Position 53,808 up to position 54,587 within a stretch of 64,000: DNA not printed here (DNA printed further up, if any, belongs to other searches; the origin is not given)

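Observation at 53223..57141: Stressosome wired to a histidine kinase through a pseudo-RsbT domain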

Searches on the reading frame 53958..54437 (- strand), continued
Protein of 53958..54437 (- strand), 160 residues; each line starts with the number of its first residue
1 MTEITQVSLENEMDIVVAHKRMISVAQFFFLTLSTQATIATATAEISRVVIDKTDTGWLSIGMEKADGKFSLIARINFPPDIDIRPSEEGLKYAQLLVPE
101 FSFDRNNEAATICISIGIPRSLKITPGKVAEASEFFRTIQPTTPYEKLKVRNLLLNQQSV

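Call 48: find_encoding_contigs(protein=P0253, flank=7000, max_places=3)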
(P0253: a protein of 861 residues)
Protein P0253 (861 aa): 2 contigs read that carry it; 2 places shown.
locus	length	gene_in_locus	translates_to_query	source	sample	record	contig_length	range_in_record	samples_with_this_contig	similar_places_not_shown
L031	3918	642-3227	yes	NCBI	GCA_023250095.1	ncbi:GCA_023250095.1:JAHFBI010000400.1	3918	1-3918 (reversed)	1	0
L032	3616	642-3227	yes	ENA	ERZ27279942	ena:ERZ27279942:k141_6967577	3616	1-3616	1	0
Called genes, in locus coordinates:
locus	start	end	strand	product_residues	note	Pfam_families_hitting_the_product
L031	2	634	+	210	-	?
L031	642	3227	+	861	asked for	PF13581:HATPase_c_2, PF02518:HATPase_c, PF00512:HisKA, PF02518:HATPase_c, PF00072:Response_reg, PF01627:Hpt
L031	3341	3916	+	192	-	?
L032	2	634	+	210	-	?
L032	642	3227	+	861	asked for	PF13581:HATPase_c_2, PF02518:HATPase_c, PF00512:HisKA, PF02518:HATPase_c, PF00072:Response_reg, PF01627:Hpt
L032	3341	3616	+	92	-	?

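Call 49: find_encoding_contigs(protein=P0199, flank=7000, max_places=3)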
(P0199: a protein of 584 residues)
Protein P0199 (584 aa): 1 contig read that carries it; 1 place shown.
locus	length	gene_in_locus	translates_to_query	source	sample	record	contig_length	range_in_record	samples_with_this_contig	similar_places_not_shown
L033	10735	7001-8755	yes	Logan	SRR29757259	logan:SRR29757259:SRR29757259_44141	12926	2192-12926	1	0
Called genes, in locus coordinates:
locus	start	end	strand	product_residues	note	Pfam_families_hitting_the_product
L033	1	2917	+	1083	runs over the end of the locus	PF00873:ACR_tran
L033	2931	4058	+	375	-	PF25917:BSH_RND, PF25973:BSH_CzcB, PF25919:BSH_CusB (weak), PF25954:Beta-barrel_RND_2, PF25989:YknX_C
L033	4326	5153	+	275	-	PF14361:RsbRD_N, PF01740:STAS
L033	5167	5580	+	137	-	PF01740:STAS (weak)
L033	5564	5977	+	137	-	PF13581:HATPase_c_2, PF02518:HATPase_c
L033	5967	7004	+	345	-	PF13581:HATPase_c_2 (weak), PF07228:SpoIIE (weak)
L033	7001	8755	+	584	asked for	PF13581:HATPase_c_2, PF02518:HATPase_c, PF00989:PAS, PF08448:PAS_4 (weak), PF13426:PAS_9, PF08447:PAS_3, PF00512:HisKA, PF02518:HATPase_c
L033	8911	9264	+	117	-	-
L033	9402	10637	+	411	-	-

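Call 64: find_encoding_contigs(protein=P0147, flank=7000, max_places=3)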
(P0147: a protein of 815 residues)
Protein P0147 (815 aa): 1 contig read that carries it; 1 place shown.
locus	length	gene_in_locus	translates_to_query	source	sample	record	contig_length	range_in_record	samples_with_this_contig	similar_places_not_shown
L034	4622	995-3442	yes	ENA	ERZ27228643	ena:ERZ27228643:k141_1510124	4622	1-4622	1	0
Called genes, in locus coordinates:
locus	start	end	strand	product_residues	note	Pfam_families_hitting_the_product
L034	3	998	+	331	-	?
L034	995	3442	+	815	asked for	PF00989:PAS (faint), PF08448:PAS_4 (faint), PF13426:PAS_9 (faint), PF08447:PAS_3, PF00512:HisKA, PF02518:HATPase_c, PF00072:Response_reg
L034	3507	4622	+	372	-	?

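Call 65: find_encoding_contigs(protein=P0259, flank=7000, max_places=3)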
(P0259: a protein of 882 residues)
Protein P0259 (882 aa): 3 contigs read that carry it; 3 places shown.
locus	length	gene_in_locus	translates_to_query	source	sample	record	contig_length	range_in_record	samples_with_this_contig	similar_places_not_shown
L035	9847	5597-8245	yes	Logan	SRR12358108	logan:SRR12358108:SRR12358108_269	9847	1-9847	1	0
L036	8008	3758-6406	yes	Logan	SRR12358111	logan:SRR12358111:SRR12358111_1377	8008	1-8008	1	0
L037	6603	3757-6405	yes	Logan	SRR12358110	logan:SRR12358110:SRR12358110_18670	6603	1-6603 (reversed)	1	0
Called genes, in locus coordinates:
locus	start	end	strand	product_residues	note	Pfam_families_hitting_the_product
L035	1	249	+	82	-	?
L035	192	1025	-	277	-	PF10502:Peptidase_S26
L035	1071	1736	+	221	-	PF00515:TPR_1 (faint), PF13181:TPR_8 (faint), PF13424:TPR_12 (weak), PF13432:TPR_16, PF14559:TPR_19, PF13414:TPR_11 (weak), PF13431:TPR_17 (weak), PF07719:TPR_2 (weak), +1 more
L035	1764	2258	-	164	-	-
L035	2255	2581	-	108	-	-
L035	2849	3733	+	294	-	PF00989:PAS, PF08448:PAS_4, PF13426:PAS_9, PF01740:STAS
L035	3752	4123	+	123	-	PF01740:STAS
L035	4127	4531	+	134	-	PF13581:HATPase_c_2, PF02518:HATPase_c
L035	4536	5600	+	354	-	PF07228:SpoIIE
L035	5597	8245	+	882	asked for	PF13581:HATPase_c_2, PF02518:HATPase_c, PF00512:HisKA, PF02518:HATPase_c, PF00072:Response_reg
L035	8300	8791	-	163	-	-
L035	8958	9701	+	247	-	-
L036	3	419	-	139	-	?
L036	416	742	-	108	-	-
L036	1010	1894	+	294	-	PF00989:PAS, PF08448:PAS_4, PF13426:PAS_9, PF01740:STAS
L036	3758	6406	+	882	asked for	PF13581:HATPase_c_2, PF02518:HATPase_c, PF00512:HisKA, PF02518:HATPase_c, PF00072:Response_reg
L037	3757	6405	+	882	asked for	PF13581:HATPase_c_2, PF02518:HATPase_c, PF00512:HisKA, PF02518:HATPase_c, PF00072:Response_reg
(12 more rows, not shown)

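Call 66: find_encoding_contigs(protein=P0245, flank=7000, max_places=3)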
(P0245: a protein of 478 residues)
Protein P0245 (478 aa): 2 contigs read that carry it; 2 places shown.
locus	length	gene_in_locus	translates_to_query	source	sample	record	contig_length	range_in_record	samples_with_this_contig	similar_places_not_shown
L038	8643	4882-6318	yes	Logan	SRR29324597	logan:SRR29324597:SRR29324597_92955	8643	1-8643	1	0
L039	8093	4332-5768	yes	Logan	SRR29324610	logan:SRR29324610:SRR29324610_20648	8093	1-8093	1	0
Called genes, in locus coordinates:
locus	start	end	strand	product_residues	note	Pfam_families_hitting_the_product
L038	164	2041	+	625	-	PF17159:MASE3, PF00512:HisKA, PF02518:HATPase_c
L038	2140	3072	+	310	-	PF14361:RsbRD_N, PF01740:STAS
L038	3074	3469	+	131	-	PF01740:STAS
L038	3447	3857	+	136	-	PF13581:HATPase_c_2 (weak), PF02518:HATPase_c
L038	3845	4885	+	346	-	PF13581:HATPase_c_2, PF02518:HATPase_c (weak), PF07228:SpoIIE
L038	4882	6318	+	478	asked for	PF13581:HATPase_c_2, PF02518:HATPase_c, PF00512:HisKA, PF02518:HATPase_c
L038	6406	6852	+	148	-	PF00072:Response_reg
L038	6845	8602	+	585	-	PF00072:Response_reg, PF00990:GGDEF, PF00563:EAL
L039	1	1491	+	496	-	?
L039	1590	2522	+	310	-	PF14361:RsbRD_N, PF01740:STAS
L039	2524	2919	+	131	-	PF01740:STAS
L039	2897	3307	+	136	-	PF13581:HATPase_c_2 (weak), PF02518:HATPase_c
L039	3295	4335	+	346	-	PF13581:HATPase_c_2, PF02518:HATPase_c (weak), PF07228:SpoIIE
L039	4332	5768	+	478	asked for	PF13581:HATPase_c_2, PF02518:HATPase_c, PF00512:HisKA, PF02518:HATPase_c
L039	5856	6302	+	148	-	PF00072:Response_reg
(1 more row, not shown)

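Call 67: find_encoding_contigs(protein=P0139, flank=7000, max_places=3)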
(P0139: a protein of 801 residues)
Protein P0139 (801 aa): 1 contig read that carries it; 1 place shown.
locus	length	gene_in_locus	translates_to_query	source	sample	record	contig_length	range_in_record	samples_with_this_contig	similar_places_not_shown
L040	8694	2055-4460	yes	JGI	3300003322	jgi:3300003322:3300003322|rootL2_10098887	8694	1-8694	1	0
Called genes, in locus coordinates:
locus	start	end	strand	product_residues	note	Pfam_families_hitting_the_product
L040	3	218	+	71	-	?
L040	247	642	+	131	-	PF01740:STAS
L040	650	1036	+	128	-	PF13581:HATPase_c_2, PF02518:HATPase_c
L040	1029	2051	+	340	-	PF13581:HATPase_c_2 (weak), PF07228:SpoIIE (weak)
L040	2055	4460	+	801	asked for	PF08448:PAS_4 (faint), PF13188:PAS_8 (faint), PF08447:PAS_3, PF13426:PAS_9 (weak), PF00989:PAS (weak), PF08447:PAS_3, PF00512:HisKA, PF02518:HATPase_c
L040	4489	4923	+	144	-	PF00072:Response_reg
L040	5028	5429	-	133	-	-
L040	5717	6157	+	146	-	-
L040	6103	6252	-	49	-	-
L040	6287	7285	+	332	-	PF13505:OMP_b-brl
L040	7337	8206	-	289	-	PF00892:EamA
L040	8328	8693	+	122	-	?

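Call 68: list_cluster_members(proteins=[P0235, P0253, P0254, P0257, P0258, P0261, P0262, P0245, P0260, P0178])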
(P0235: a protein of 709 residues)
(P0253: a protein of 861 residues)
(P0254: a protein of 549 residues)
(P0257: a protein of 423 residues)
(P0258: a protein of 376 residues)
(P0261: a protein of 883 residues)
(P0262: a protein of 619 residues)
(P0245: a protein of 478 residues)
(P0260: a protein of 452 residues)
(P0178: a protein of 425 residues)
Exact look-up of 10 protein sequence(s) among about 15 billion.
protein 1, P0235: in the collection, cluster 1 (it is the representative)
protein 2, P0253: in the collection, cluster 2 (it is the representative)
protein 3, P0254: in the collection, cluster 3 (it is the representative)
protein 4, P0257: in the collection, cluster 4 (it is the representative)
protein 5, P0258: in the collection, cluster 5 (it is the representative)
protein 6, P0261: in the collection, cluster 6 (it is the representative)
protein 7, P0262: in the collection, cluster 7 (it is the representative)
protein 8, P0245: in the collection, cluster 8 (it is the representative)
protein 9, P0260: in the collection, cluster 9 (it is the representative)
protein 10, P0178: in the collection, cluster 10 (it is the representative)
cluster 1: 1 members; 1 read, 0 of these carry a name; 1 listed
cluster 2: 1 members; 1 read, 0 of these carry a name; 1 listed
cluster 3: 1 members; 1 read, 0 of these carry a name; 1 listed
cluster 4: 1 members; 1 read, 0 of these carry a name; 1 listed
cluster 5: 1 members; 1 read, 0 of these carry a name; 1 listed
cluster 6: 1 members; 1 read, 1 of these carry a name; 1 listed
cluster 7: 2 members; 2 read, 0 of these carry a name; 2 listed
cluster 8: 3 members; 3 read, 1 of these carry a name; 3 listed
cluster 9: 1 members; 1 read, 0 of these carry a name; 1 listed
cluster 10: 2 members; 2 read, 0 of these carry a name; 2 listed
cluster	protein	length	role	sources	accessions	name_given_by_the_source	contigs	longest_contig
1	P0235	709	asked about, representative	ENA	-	-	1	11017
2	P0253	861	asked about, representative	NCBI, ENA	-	-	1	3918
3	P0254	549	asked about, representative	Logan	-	-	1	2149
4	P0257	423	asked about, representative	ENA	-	-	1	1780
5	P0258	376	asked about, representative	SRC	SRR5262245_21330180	-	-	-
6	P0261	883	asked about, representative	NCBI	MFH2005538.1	MAG: ATP-binding protein [bacterium]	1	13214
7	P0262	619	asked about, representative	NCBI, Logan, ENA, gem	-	-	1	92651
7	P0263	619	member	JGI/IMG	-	-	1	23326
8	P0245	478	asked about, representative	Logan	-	-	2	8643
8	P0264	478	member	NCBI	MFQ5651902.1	MAG: ATP-binding protein [bacterium]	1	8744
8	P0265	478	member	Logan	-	-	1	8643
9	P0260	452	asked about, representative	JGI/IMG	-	-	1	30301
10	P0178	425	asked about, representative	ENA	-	-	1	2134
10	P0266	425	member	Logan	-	-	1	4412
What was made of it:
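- Tried and rejected: The cluster look-up gave only the name "ATP-binding protein" (call 68).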

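Call 75: search_dna_similar(query=P0253, collection=plasmids, mode=protein, max_rows=15, max_evalue=1e-10)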
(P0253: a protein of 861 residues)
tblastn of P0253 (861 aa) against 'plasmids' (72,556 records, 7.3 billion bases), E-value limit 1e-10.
Records with a match: 3431; places in all: 6027; records where one place covers at least 80% of the query: 1.
Best place of each record, by identity: <60% 3431.
By first word of the organism name: Klebsiella 629; Rhizobium 282; Enterococcus 145; Escherichia 142; Ralstonia 139; Bacillus 123; Burkholderia 103; Sinorhizobium 90; Acinetobacter 76; Pseudosulfitobacter 76; and 289 more.
By predicted mobility (MOB-suite, as given by PLSDB): non-mobilizable 1659; conjugative 1141; mobilizable 631.
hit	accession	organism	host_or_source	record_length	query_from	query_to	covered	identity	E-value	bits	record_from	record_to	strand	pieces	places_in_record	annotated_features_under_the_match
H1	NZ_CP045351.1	Vibrio aquimaris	pure culture,Non-filtered water from ...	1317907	10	846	90%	36.0%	2e-92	403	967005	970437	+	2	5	none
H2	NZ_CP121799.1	Aeromonas dhakensis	Homo sapiens,plasma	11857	184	839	76%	39.6%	2e-106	369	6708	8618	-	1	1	none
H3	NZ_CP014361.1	Methylomonas sp. DH-1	cell culture,waste sludge of a brewery ...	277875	182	846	77%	39.0%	5e-110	379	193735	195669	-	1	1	response regulator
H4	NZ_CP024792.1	Nostoc flagelliforme CCNUN1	cell culture,desert soil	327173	184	845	77%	39.1%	1e-121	413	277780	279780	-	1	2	response regulator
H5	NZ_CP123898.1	Methylomonas sp. UP202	pure culture,canal sediment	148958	182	846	77%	38.9%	4e-109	377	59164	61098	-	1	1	response regulator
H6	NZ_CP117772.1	Nostoc sp. UHCC 0926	whole organism,lichen surface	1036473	184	832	75%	38.6%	1e-114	393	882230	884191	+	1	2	none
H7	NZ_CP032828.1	Sphingomonas paeninsulae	whole organism,soil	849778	182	812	73%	38.6%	6e-95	335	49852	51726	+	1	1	response regulator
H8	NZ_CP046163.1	Vibrio sp. THAF191c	pure culture,Surface of a polyethylene ...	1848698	193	848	76%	36.7%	6e-92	326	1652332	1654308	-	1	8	none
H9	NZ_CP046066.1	Vibrio sp. THAF191d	pure culture,Surface of a polyethylene ...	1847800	193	848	76%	36.7%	1e-91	325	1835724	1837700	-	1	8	none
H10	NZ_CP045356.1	Vibrio sp. THAF64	pure culture,Surface of a sandy ...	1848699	193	848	76%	36.7%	1e-91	325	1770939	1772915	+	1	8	none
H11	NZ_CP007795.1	Azospirillum argentinense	Triticum aestivum L.,Root,wheat ...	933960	183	829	75%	37.0%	5e-96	338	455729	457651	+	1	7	hybrid sensor histidine kinase/response regulator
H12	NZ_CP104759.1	Pantoea piersonii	Homo sapiens,Cell culture,Unstimulated ...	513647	199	843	75%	37.1%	1e-84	304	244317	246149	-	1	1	response regulator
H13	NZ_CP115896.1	Pantoea piersonii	Homo sapiens,blood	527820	199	843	75%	37.1%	1e-84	304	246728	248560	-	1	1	response regulator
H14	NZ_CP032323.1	Azospirillum argentinense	soil sample,Agricultural field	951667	183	829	75%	36.9%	5e-96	338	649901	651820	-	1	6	hybrid sensor histidine kinase/response regulator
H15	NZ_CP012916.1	Azospirillum brasilense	Digitaria eriantha,microbe,root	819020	180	829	75%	36.7%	6e-96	338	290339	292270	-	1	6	hybrid sensor histidine kinase/response regulator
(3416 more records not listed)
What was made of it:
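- Tried and rejected: The apparent 90% coverage of P0253 on the Vibrio record (call 75) joined two pieces, one starting inside the rsbT gene and the other in the kinase.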

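Call 76: get_annotated_region(hit=H1, flank=7000)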
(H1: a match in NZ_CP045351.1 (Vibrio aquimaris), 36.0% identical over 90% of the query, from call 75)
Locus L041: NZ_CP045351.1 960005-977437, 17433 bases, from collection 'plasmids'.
description: Vibrio aquimaris strain THAF100 plasmid pTHAF100_a, complete sequence
organism: Vibrio aquimaris (NCBI taxid 2587862)
taxonomy: Bacteria; Pseudomonadota; Gammaproteobacteria; Vibrionales; Vibrionaceae; Vibrio; Vibrio aquimaris
host: -; source: pure culture,Non-filtered water from the water column of tank 6 of a marine aquarium containing stony-coral ...; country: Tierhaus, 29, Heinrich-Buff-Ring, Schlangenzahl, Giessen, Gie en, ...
typing (MOB-suite, as given by PLSDB): non-mobilizable
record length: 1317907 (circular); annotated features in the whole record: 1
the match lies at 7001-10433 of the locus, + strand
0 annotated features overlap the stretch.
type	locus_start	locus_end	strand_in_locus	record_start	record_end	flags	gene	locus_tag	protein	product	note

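Call 78: search_protein_families(library=pfam, proteins=[L041:4980-6557:+, L041:6532-6921:+, L041:6977-7378:+, L041:7366-7956:+, L041:7953-10694:+, L041:10698-11717:+], max_evalue=0.001)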
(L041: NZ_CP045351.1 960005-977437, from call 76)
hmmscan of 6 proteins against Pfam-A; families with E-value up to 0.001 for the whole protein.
L041:4980-6557:+ (525 aa): 11 families
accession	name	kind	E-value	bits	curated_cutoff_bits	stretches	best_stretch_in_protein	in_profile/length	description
PF08447.18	PAS_3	-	7.4e-49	164.4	25.6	3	41-126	3-89/89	PAS fold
PF08448.16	PAS_4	-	1.6e-38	131.8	23.1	3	273-377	7-109/110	PAS fold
PF13426.13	PAS_9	-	1.4e-36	125.3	27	3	158-253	10-103/103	PAS domain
PF00989.32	PAS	-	4.7e-20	72.1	22.6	2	275-373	15-113/113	PAS fold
PF01740.26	STAS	-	9.2e-13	48.3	22.6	1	401-488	7-94/106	STAS domain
PF08670.17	MEKHLA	-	1.8e-07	31.6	23.7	0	284-351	52-118/143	MEKHLA domain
PF13188.13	PAS_8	-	7.4e-07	29.3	21.8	0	277-317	17-55/65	PAS domain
PF22045.1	CmlS_C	-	8.5e-06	26.4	27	0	152-211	32-90/118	Chloramphenicol halogenase CmlS C-terminal domain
PF14731.12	Staphopain_pro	-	0.00013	22.5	27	0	193-290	25-123/169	Staphopain proregion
PF25474.1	TPR_TmcB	-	0.00035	20.9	27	0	304-386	26-110/125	TmcB, TPR repeats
PF22369.2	GLMA_2nd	-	0.00084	19.5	27.7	0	355-391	85-121/138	GLMA-like, second domain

L041:6532-6921:+ (129 aa): 2 families
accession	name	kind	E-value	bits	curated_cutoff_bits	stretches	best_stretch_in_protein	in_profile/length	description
PF01740.26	STAS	-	3.3e-11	43.3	22.6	1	23-104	8-89/106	STAS domain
PF13466.11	STAS_2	-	2e-06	28.3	29.2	1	30-103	3-74/80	STAS domain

L041:6977-7378:+ (133 aa): 2 families
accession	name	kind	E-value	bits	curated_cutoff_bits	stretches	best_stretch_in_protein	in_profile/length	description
PF13581.12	HATPase_c_2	-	2.8e-08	34.3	27.4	1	22-130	15-127/127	Histidine kinase-like ATPase domain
PF02518.31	HATPase_c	-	1.7e-07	32.1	26.4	1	39-129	6-106/111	Histidine kinase-, DNA gyrase B-, and HSP90-like ATPase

L041:7366-7956:+ (196 aa): 1 family
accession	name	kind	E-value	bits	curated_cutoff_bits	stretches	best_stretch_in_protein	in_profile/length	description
PF07228.17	SpoIIE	-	2.4e-14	54.1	25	1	33-195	3-191/192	Stage II sporulation protein E (SpoIIE)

L041:7953-10694:+ (913 aa): 4 families
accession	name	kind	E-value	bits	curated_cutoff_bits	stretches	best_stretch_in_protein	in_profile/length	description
PF00072.30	Response_reg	-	1.8e-49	167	30.2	2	579-689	1-109/111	Response regulator receiver domain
PF02518.31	HATPase_c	-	6.6e-30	104.2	26.4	1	292-404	1-107/111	Histidine kinase-, DNA gyrase B-, and HSP90-like ATPase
PF00512.31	HisKA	-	1.3e-20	73.7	26.9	1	180-245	1-66/66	His Kinase A (phospho-acceptor) domain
PF01627.28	Hpt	-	3.2e-11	43.8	24.6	1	745-825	2-82/84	Hpt domain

L041:10698-11717:+ (339 aa): 3 families
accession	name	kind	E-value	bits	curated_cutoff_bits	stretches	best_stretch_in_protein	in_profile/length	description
PF13487.12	HD_5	-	2.5e-32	112.4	27.2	1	163-312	20-170/170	HD domain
PF00072.30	Response_reg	-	5.4e-29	101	30.2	1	11-121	1-108/111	Response regulator receiver domain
PF01966.28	HD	-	1.9e-20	73.7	22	1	158-280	2-115/116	HD domain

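Call 80: find_homologous_proteins(query=L041:7974-8507:+, max_evalue=0.001)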
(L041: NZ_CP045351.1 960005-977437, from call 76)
Query L041:7974-8507:+ (178 aa): 1 proteins with E <= 0.001 among 92 candidates.
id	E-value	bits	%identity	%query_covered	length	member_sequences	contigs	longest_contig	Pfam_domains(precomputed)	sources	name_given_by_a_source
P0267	2.2e-15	75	49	56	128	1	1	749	-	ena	-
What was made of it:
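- Tried and rejected: A third protein search, seeded with the Vibrio aquimaris kinase N-terminus, found one fragment (call 80).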

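Call 81: search_dna_similar(query=L041:7974-8507:+, collection=plasmids, mode=protein, max_rows=20, max_evalue=0.001)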
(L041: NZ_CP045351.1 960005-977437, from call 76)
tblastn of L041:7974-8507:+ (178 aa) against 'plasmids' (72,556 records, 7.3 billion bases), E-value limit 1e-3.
Records with a match: 1; places in all: 1; records where one place covers at least 80% of the query: 1.
Best place of each record, by identity: >=99% 1.
By first word of the organism name: Vibrio 1.
By predicted mobility (MOB-suite, as given by PLSDB): non-mobilizable 1.
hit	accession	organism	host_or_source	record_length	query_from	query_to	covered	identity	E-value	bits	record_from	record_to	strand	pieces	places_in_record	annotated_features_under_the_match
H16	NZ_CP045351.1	Vibrio aquimaris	pure culture,Non-filtered water from ...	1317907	1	178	100%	100.0%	2e-117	372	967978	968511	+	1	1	none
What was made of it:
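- Tried and rejected: The plasmid collection found only the query itself (call 81).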
